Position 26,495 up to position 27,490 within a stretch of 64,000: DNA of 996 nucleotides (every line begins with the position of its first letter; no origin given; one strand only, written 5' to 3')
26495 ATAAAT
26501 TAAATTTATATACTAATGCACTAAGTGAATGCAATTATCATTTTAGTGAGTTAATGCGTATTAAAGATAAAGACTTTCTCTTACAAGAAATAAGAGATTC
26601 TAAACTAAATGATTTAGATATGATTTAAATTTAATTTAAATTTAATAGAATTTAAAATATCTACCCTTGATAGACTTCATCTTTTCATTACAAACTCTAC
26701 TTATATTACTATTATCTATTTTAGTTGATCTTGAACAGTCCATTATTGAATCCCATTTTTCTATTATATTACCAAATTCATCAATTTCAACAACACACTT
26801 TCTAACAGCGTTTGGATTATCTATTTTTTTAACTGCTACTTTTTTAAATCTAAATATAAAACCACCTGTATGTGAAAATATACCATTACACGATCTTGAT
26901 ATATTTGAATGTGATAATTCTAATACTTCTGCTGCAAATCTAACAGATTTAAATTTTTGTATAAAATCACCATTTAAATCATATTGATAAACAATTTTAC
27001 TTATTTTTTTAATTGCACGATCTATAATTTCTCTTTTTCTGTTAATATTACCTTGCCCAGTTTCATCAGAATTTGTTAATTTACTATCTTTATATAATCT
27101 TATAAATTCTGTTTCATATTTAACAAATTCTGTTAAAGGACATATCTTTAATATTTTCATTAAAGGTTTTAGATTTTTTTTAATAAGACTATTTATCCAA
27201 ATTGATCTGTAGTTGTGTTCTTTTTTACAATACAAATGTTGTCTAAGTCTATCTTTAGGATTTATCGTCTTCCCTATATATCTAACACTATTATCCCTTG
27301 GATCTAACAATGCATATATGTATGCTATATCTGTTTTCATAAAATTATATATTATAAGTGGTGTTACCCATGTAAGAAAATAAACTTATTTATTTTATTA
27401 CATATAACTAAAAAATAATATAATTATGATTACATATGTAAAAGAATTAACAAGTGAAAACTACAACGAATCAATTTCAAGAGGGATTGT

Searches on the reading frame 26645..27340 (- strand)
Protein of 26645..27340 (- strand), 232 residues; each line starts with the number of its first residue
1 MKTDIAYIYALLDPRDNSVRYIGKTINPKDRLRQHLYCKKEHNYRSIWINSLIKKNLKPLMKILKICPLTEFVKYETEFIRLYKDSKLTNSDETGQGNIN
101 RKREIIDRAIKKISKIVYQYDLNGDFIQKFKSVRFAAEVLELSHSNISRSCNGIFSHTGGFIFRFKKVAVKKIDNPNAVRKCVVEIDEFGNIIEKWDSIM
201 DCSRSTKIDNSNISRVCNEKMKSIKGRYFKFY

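Call 68: search_protein_families(library=pfam, proteins=[window:26645-27340:-], max_evalue=0.001)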
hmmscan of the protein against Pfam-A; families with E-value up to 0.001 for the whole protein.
window:26645-27340:- (232 aa): 3 families
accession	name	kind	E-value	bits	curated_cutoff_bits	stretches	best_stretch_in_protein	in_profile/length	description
PF22083.2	I-HmuI_NUMOD-like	-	5.8e-13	48.7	27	1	128-164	10-46/46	DNA endonuclease I-HmuI-like, NUMOD-like domain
PF07453.19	NUMOD1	-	1.5e-10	41.4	22.8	1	115-149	1-35/37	NUMOD1 domain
PF01541.30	GIY-YIG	-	6.9e-10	39.5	22.6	1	6-86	2-75/78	GIY-YIG catalytic domain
